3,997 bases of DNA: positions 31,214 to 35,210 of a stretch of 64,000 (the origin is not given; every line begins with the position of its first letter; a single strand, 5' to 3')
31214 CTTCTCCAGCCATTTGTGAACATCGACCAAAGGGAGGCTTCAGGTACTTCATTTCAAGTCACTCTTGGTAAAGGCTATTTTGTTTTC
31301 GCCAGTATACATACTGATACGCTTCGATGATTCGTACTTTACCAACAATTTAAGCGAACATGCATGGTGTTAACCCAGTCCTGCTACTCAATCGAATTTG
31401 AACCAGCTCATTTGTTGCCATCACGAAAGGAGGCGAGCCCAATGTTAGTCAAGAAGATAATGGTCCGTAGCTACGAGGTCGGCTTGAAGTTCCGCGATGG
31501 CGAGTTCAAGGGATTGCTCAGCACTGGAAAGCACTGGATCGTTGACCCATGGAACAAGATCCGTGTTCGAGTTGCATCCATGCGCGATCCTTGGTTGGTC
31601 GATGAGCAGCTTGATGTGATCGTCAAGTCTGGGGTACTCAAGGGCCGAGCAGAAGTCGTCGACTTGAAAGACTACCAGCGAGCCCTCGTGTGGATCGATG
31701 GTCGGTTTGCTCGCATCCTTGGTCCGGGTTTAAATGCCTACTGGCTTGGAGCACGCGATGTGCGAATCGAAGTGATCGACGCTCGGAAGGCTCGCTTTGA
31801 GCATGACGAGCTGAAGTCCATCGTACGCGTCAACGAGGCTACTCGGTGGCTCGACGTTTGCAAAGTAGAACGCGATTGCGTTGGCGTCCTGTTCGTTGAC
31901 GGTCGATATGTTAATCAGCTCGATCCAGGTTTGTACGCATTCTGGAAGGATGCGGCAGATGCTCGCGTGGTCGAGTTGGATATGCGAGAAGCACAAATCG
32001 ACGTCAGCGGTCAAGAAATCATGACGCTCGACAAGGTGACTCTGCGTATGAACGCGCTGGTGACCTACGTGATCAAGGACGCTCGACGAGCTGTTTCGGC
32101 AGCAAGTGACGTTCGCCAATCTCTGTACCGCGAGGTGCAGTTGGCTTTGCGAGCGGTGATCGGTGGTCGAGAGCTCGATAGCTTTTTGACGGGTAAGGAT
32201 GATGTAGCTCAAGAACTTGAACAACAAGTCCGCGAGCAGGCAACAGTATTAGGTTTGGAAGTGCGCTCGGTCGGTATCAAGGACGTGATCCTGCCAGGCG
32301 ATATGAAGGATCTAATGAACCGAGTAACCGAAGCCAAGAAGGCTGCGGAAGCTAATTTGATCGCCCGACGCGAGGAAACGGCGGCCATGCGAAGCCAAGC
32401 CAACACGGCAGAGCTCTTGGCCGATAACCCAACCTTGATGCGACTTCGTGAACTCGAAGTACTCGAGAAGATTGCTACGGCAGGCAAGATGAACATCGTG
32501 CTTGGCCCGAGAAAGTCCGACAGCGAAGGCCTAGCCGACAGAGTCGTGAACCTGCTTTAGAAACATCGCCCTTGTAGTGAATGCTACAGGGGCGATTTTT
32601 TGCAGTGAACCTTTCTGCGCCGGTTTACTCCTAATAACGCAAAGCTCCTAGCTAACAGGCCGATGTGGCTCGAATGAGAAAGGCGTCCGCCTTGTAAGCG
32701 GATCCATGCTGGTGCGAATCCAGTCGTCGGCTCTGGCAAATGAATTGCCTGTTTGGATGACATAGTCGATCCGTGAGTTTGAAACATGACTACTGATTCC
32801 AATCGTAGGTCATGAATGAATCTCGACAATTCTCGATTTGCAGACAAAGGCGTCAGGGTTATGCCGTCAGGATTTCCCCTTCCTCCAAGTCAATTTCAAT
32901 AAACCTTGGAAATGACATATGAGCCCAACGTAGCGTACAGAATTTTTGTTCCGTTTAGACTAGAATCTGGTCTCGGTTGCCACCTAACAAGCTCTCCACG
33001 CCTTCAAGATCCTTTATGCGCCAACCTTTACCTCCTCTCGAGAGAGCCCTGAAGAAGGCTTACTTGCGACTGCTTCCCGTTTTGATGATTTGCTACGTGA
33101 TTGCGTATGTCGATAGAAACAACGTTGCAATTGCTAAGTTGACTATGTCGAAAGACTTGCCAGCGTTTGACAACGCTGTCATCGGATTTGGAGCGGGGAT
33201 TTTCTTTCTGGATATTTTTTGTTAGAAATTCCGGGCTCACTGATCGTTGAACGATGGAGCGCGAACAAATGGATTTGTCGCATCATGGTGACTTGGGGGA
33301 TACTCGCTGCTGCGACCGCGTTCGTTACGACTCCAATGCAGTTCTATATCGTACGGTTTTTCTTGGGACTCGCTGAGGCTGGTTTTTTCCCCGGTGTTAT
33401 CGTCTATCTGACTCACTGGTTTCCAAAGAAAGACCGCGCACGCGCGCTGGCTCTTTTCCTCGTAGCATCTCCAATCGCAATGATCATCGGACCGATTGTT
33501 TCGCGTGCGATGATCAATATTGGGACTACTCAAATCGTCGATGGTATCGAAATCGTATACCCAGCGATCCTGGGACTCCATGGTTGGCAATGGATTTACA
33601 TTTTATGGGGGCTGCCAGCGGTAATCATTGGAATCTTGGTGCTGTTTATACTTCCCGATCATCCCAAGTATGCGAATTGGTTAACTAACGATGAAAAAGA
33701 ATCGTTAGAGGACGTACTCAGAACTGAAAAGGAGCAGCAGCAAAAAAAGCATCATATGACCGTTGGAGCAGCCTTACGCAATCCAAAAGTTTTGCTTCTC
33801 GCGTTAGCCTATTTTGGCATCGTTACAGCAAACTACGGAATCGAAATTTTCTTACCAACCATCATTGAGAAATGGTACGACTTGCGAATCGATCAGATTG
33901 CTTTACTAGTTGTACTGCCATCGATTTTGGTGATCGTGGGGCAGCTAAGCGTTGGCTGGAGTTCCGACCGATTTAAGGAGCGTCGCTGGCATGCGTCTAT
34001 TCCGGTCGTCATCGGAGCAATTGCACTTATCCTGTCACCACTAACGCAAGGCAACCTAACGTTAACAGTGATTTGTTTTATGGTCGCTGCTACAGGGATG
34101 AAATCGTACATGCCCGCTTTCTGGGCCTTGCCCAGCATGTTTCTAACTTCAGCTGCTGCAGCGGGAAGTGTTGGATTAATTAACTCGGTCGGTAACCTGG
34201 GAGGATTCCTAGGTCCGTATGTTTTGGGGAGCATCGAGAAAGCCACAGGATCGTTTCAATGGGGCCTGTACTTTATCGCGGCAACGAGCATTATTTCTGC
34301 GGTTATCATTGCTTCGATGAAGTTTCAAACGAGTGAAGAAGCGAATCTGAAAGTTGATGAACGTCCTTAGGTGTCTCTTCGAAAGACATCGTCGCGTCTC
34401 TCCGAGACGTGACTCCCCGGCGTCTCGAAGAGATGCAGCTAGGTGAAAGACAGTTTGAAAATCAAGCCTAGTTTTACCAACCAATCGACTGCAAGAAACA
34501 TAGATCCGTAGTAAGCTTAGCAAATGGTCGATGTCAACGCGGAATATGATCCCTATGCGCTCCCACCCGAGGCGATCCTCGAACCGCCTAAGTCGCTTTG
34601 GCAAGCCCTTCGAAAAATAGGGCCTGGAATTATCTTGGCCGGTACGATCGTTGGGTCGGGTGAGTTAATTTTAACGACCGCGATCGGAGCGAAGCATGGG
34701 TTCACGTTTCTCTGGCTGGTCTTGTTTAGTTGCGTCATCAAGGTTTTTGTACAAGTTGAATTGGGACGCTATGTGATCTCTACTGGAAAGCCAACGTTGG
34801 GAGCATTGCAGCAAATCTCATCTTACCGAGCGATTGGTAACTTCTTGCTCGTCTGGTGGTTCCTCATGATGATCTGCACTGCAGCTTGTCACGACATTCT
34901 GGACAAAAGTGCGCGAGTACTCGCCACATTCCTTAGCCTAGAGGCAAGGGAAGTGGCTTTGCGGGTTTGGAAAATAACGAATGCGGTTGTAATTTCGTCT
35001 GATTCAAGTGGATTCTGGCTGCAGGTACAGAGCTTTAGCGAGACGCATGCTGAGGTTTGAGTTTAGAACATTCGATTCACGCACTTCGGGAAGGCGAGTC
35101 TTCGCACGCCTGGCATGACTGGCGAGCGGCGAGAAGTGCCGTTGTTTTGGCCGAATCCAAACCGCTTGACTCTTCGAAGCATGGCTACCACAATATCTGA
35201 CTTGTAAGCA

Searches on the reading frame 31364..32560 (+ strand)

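Call 27: search_protein_families(library=pfam, proteins=[window:31364-32560:+], max_evalue=0.0001)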
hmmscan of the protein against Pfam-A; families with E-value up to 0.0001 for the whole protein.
window:31364-32560:+ (398 aa): 1 family
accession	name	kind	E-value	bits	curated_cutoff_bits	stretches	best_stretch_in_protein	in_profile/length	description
PF01145.31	Band_7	-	2e-29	103.3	23.6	1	168-338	3-175/176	SPFH domain / Band 7 family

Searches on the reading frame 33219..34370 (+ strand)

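Call 24: search_protein_families(library=pfam, proteins=[window:33219-34370:+], max_evalue=0.01)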
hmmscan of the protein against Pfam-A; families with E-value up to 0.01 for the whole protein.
window:33219-34370:+ (383 aa): 2 families
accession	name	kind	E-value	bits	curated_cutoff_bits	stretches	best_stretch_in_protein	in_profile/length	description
PF07690.21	MFS_1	-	2.5e-43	148.8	33.4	2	4-333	50-347/347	Major Facilitator Superfamily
PF03137.26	OATP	-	2.1e-06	26.8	25.8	1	42-263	136-368/545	Organic Anion Transporter Polypeptide (OATP) family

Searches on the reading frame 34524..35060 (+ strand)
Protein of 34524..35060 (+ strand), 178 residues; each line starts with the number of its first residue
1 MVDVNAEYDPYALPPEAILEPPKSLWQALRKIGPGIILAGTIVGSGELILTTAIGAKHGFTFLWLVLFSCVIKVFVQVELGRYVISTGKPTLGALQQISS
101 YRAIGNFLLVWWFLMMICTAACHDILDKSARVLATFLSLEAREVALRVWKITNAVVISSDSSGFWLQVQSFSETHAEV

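Call 24: search_protein_families(library=pfam, proteins=[window:34524-35060:+], max_evalue=0.01)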
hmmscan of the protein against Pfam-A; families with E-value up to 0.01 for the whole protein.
window:34524-35060:+ (178 aa): 1 family
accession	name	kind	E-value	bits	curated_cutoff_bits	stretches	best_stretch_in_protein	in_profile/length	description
PF01566.24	Nramp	-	0.0021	17.6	29.8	1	53-120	6-72/357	Natural resistance-associated macrophage protein-like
